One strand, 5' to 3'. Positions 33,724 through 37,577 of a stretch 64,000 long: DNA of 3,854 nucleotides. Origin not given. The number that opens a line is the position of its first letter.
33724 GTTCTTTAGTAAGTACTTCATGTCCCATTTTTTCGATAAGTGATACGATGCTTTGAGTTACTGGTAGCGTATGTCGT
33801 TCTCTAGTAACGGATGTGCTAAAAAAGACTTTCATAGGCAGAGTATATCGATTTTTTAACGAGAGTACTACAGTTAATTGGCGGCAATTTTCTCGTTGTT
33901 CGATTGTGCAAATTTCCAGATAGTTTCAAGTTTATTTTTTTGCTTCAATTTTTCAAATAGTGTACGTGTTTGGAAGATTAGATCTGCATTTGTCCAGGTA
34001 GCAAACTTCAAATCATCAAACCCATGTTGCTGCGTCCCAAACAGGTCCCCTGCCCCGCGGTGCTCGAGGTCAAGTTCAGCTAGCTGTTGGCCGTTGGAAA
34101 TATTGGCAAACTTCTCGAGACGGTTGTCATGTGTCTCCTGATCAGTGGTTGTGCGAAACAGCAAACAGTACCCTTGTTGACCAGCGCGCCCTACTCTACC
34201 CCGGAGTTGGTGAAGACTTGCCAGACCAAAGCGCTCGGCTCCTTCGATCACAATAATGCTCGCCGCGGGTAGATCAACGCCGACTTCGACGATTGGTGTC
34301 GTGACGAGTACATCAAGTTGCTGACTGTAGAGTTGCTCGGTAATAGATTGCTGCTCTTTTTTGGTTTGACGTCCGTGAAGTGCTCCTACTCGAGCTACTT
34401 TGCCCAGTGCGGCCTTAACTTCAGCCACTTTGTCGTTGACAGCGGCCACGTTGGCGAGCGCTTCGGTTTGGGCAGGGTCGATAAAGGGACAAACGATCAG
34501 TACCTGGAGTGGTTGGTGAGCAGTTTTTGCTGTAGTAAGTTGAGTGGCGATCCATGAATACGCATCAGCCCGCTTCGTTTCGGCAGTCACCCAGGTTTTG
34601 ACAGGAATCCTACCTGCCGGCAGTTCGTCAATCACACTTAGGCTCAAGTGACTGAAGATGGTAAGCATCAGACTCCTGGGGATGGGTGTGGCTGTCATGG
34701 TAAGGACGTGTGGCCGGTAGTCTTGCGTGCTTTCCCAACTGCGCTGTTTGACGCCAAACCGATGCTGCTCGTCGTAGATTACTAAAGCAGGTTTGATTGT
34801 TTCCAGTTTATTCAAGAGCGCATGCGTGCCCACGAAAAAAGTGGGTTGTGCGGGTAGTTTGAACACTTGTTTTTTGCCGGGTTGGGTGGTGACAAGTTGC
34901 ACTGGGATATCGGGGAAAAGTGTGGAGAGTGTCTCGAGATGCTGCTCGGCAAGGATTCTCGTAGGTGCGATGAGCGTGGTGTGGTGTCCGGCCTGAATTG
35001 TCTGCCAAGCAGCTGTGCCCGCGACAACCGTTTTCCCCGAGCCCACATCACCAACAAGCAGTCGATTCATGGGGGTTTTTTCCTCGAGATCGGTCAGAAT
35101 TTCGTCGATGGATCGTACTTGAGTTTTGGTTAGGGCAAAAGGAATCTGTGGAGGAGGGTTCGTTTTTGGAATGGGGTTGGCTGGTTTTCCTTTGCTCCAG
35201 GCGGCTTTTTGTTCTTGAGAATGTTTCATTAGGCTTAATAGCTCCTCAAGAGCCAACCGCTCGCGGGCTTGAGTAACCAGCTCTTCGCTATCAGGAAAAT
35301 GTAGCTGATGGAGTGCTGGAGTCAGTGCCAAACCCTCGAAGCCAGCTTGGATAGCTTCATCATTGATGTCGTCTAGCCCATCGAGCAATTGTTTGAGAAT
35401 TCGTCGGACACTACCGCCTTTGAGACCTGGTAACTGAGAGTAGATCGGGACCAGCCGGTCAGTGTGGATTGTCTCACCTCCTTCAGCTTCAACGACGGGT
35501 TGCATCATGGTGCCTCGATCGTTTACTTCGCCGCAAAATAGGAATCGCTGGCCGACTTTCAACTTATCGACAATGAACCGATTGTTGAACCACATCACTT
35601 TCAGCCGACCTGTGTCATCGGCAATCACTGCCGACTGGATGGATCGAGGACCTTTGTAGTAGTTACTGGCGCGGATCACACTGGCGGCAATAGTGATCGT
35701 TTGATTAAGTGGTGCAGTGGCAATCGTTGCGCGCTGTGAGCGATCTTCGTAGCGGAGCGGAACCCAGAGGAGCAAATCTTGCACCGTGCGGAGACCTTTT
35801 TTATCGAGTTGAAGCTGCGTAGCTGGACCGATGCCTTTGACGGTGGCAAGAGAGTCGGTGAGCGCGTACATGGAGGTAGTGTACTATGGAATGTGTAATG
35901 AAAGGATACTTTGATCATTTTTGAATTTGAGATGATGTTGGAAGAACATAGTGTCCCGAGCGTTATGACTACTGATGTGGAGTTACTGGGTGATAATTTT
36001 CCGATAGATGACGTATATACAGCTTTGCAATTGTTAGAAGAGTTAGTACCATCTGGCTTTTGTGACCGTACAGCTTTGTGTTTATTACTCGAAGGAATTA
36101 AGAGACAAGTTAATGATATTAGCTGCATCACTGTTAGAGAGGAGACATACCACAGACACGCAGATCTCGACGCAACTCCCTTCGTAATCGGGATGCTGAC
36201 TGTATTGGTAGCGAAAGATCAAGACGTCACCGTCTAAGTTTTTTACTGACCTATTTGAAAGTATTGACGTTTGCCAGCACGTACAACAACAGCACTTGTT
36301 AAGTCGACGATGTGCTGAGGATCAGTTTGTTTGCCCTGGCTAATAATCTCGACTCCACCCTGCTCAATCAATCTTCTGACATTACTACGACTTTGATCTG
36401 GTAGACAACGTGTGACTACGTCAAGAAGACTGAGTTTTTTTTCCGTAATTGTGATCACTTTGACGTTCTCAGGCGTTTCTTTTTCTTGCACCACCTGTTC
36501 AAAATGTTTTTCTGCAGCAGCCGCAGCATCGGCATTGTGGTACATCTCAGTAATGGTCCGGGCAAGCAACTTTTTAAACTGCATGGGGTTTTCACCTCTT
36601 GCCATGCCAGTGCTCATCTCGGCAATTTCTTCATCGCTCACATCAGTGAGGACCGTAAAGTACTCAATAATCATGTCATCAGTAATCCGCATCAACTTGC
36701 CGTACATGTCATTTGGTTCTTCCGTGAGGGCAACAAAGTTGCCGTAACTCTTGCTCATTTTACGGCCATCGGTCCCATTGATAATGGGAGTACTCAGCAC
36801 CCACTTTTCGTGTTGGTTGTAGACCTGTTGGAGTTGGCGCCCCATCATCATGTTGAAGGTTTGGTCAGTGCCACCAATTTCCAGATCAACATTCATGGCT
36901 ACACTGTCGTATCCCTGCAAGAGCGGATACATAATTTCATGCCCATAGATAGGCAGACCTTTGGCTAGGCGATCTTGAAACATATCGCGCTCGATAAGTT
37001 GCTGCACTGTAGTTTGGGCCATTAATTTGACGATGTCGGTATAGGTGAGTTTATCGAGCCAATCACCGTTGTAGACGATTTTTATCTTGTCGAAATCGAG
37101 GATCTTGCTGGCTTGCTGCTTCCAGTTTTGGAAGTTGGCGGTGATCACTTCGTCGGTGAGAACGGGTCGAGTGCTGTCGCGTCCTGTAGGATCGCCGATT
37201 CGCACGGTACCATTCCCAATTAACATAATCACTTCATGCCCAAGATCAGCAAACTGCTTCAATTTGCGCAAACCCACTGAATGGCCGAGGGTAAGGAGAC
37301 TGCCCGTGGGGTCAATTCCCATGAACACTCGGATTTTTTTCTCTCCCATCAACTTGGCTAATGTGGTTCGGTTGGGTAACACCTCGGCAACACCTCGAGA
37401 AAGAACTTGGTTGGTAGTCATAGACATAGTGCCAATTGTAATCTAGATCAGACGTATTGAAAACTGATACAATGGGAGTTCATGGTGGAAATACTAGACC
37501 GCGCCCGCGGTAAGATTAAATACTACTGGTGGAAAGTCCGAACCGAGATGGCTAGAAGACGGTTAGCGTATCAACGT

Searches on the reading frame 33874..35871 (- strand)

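Call 8: search_protein_families(library=pfam, proteins=[window:33874-35871:-], max_evalue=0.0001)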
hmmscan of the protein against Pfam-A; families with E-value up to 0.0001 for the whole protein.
window:33874-35871:- (665 aa): 7 families
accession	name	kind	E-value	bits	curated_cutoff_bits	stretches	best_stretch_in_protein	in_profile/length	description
PF00270.35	DEAD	-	1.2e-19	71.1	26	1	249-400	2-163/167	DEAD/DEAH box helicase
PF17191.10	RecG_wedge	-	2.2e-19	70.1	23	1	11-161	5-157/162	RecG wedge domain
PF00271.37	Helicase_C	-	8.2e-16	58.7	23.5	1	451-564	12-110/110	Helicase conserved C-terminal domain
PF04851.21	ResIII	-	1.9e-13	51.1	22.5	1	246-396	3-162/164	Type III restriction enzyme, res subunit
PF22590.2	Cas3-like_C_2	-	2.6e-06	28.1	27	1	473-563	10-104/106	CRISPR-associated nuclease/helicase Cas3, C-terminal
PF19833.4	RecG_dom3_C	-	6.6e-05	23.3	26.8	0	593-638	3-50/87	ATP-dependent DNA helicase RecG, domain 3, C-terminal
PF01336.31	tRNA_anti-codon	-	7.8e-05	23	27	0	59-121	1-62/75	OB-fold nucleic acid binding domain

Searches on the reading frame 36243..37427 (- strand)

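Call 8: search_protein_families(library=pfam, proteins=[window:36243-37427:-], max_evalue=0.0001)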
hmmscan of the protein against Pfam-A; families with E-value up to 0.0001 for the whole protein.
window:36243-37427:- (394 aa): 1 family
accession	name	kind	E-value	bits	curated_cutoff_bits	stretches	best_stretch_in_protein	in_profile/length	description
PF00579.31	tRNA-synt_1b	-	5.5e-68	229.8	21.1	1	29-313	3-291/292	tRNA synthetases class I (W and Y)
